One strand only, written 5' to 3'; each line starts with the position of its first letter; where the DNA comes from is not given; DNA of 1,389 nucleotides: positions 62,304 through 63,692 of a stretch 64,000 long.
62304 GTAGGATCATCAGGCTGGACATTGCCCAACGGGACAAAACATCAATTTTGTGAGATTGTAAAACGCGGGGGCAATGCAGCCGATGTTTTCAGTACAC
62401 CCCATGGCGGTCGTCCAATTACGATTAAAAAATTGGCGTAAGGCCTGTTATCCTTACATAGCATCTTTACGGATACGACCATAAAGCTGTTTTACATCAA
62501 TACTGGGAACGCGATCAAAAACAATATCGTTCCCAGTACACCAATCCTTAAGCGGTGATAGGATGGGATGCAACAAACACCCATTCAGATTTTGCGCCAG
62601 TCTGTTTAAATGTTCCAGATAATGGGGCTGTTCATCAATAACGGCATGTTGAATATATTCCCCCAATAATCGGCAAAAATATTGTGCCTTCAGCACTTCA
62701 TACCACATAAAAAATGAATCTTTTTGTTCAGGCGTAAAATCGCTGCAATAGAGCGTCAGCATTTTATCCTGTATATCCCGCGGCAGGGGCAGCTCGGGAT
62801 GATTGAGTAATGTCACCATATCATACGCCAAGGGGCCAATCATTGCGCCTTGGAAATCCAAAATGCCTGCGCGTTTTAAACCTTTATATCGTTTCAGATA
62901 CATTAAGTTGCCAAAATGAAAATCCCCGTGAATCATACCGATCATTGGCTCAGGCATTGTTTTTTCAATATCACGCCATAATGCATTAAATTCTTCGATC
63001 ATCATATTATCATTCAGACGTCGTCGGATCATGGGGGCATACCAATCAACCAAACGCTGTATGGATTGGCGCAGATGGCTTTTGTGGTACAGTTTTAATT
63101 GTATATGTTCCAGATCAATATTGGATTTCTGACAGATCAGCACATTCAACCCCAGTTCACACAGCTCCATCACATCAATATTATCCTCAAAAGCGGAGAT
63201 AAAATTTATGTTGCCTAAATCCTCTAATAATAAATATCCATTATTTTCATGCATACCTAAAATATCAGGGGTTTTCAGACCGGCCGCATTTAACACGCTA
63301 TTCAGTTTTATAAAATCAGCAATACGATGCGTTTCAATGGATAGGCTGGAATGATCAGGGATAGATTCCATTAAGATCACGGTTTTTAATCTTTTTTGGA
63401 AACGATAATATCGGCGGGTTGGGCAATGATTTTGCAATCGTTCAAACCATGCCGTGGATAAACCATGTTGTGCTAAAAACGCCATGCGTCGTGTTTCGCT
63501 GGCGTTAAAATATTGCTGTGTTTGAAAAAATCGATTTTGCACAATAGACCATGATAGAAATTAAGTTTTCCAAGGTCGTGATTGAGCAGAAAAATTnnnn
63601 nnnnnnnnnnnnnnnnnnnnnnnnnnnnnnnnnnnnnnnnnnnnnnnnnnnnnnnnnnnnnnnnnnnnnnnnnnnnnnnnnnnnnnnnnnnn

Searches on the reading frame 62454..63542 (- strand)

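Call 56: search_protein_families(library=ncbifam, proteins=[window:62454-63542:-], max_evalue=1e-10)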
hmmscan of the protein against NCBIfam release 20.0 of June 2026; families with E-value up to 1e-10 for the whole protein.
window:62454-63542:- (362 aa): 2 families
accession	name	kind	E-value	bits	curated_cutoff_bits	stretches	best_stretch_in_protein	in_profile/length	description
NF045698.1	MurGlcNAcKinAmgK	equivalog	2.4e-38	132.3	500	1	71-335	78-350/360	N-acetylmuramate/N-acetylglucosamine kinase AmgK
NF045759.1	NamurgluKinAmgK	equivalog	1.3e-20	73.8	550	1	42-319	31-302/324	N-acetylmuramate/N-acetylglucosamine kinase AmgK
